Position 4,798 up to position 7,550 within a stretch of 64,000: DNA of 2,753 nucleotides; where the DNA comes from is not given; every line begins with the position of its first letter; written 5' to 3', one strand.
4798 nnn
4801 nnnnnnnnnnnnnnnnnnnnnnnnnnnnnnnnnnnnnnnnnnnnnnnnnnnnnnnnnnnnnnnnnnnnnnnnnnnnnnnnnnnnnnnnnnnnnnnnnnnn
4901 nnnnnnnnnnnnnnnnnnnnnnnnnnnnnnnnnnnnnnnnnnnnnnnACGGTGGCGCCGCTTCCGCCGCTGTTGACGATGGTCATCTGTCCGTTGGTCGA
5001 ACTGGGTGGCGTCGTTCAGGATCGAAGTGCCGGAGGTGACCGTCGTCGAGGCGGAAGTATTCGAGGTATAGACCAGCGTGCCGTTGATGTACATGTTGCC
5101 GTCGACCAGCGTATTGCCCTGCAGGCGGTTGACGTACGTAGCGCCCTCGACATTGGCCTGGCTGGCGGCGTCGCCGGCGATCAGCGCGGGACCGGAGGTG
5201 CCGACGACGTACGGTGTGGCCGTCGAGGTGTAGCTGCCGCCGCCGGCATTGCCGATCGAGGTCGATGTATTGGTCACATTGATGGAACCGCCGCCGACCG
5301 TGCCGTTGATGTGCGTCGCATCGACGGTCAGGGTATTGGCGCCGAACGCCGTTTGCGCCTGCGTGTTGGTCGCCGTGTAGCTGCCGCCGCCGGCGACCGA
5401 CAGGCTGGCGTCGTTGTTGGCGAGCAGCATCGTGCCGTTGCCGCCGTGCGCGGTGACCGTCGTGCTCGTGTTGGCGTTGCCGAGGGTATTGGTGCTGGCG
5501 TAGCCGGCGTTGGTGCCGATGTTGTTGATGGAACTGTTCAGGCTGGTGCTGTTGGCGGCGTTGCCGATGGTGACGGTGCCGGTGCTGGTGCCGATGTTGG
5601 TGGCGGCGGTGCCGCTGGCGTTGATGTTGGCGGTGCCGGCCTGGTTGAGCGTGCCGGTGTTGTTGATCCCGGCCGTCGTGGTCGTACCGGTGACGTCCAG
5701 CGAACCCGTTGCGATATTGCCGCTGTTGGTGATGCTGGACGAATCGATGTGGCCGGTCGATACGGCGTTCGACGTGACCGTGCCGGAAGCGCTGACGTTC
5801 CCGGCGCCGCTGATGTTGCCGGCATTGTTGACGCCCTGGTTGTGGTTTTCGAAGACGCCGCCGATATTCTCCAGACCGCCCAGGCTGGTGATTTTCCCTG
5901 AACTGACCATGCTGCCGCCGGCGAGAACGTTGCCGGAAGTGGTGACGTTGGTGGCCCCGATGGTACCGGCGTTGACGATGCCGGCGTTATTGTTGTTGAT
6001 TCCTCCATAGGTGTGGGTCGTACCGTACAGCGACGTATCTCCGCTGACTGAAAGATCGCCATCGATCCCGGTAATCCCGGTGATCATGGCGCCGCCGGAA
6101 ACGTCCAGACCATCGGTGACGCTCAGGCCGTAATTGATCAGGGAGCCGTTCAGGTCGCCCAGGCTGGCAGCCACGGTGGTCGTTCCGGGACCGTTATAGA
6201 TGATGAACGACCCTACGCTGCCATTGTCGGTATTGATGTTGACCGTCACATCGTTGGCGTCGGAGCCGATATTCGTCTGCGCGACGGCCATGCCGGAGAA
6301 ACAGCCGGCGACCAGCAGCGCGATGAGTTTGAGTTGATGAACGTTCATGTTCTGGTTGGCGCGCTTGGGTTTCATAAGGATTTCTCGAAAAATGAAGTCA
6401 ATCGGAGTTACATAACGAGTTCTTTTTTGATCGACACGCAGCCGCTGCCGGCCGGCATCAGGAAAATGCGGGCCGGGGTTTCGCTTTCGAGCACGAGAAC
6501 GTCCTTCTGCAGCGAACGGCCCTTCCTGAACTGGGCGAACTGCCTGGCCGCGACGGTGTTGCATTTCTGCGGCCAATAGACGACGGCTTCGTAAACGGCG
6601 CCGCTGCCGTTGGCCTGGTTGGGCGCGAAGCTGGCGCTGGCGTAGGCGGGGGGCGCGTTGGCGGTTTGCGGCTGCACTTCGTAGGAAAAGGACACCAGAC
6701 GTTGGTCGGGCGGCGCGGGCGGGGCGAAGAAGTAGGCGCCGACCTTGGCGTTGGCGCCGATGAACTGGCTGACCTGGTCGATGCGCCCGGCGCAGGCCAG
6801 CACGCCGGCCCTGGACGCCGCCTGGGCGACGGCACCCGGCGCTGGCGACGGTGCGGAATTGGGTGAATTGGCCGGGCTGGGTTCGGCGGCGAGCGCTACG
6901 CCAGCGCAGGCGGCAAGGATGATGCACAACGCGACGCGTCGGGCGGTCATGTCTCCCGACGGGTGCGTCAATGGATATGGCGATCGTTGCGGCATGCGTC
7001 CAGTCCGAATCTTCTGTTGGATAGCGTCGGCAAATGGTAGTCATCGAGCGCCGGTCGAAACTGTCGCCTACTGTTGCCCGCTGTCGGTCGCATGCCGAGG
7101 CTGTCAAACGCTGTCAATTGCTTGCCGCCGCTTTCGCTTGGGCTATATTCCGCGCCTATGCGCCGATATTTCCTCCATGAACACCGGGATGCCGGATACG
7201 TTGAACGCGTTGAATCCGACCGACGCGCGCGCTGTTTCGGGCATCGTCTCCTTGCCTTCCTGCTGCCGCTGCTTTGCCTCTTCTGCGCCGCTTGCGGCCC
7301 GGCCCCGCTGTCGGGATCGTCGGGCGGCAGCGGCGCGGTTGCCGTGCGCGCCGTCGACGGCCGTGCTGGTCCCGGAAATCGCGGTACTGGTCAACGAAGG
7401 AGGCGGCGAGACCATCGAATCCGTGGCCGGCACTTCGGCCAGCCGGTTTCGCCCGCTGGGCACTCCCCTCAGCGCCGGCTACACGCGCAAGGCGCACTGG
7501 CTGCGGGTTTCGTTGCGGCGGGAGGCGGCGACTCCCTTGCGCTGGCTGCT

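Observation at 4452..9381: Candidate undescribed module: trimeric adhesin + Cys-containing exported partner + divergent 7TM-DISM two-component system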

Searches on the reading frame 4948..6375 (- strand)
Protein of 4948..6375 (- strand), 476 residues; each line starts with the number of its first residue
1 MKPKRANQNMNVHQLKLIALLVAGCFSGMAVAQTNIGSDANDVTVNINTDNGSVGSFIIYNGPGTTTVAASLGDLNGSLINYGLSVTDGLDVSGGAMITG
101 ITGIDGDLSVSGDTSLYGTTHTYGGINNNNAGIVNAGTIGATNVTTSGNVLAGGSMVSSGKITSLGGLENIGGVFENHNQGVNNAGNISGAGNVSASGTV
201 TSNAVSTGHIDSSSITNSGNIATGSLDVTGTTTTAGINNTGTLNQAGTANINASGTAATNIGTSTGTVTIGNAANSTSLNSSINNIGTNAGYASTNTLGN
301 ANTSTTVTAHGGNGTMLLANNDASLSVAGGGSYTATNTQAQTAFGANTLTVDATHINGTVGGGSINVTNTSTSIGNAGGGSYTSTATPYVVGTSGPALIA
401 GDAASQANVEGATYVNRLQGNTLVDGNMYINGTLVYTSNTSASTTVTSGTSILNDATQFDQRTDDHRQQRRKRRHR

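Call 6: search_protein_families(library=pfam, proteins=[window:4948-6375:-], max_evalue=0.01)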
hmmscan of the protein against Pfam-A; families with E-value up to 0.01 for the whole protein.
window:4948-6375:- (476 aa): 0 families

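Call 24: search_protein_families(library=ncbifam, proteins=[window:4948-6375:-], max_evalue=0.01)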
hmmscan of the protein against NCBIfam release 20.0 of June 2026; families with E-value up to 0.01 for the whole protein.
window:4948-6375:- (476 aa): 0 families

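Call 53: search_protein_families(library=pfam, proteins=[window:5002-6375:-], max_evalue=1)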
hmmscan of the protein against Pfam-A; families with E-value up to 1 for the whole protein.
window:5002-6375:- (458 aa): 0 families

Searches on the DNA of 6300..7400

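Call 76: search_rna_families(source=window, start=6300, end=7400, threshold=evalue, max_evalue=1)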
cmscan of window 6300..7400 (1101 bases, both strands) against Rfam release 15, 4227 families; matches with E-value up to 1: 0.
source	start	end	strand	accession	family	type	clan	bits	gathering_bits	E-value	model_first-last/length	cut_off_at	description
